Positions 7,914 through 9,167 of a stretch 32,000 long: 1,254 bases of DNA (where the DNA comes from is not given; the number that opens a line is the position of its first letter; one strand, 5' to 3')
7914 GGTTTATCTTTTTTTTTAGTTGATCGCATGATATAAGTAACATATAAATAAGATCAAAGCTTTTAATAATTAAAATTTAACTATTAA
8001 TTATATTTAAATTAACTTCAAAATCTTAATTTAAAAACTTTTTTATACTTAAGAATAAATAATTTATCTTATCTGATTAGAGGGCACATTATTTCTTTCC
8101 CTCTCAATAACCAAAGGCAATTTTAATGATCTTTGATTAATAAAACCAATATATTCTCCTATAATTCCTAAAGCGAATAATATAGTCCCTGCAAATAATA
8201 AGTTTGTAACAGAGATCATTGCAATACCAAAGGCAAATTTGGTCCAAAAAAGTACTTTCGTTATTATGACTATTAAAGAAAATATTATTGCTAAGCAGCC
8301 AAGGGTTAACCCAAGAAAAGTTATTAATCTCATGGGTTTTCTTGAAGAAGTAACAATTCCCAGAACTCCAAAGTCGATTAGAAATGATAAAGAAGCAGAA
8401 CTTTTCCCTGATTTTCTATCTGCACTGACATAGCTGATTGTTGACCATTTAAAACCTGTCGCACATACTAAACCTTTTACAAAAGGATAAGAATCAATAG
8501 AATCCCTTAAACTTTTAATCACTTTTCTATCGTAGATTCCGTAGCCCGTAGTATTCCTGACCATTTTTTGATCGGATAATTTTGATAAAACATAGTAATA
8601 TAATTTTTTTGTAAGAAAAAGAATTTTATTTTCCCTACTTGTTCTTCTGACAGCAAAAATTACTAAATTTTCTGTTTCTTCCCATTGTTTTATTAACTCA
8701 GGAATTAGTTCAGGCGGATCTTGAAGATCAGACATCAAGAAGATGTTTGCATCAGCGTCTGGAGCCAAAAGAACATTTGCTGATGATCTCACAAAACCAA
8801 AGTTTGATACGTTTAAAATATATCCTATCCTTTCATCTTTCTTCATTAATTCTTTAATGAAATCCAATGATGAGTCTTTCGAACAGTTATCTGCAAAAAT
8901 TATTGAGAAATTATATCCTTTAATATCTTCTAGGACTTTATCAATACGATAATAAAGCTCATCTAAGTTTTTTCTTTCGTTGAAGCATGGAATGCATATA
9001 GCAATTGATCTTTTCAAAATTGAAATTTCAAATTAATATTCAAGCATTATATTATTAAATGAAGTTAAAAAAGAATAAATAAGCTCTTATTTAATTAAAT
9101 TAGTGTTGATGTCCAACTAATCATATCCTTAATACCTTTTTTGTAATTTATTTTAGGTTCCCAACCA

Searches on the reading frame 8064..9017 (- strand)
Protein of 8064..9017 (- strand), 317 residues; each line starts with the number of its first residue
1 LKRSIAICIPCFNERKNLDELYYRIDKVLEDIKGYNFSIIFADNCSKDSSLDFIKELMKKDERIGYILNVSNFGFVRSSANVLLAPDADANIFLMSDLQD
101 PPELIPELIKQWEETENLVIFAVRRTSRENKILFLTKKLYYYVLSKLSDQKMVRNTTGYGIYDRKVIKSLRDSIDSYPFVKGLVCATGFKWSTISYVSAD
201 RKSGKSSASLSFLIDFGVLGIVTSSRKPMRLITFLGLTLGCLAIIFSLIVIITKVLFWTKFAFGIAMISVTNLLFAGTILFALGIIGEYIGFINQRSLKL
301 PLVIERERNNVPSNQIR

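Call 3: search_protein_families(library=ncbifam, proteins=[window:8064-9017:-])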
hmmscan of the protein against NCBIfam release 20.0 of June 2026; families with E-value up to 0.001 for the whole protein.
window:8064-9017:- (317 aa): 5 families
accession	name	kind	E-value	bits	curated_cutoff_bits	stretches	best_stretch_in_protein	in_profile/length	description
NF047588.1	GlcsyltransPgfSStrep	equivalog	8.4e-43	146.7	500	1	5-301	3-298/308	glycosyltransferase PgfS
NF007986.1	PRK10714.1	equivalog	1.3e-26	93.4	529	1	4-294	7-297/316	undecaprenyl-phosphate 4-deoxy-4-formamido-L-arabinose transferase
TIGR03937.1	PgaC_IcaA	equivalog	5e-06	25.7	422.3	1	4-75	46-113/407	poly-beta-1,6-N-acetyl-D-glucosamine synthase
NF047683.1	TeichurnBiosyTuaG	equivalog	6.1e-05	22.8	400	1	3-99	6-98/252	teichuronic acid biosynthesis protein TuaG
NF050050.1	ProtGlycPglI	equivalog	0.00013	21.5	500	1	5-71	4-66/306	GalNAc(5)-diNAcBac-PP-undecaprenol beta-1,3-glucosyltransferase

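Call 4: search_protein_families(library=pfam, proteins=[window:8064-9017:-])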
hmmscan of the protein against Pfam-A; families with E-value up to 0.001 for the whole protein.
window:8064-9017:- (317 aa): 1 family
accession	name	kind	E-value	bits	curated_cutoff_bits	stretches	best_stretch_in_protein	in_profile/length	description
PF00535.33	Glycos_transf_2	-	2.2e-20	73.7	23.3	1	7-169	2-166/168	Glycosyl transferase family 2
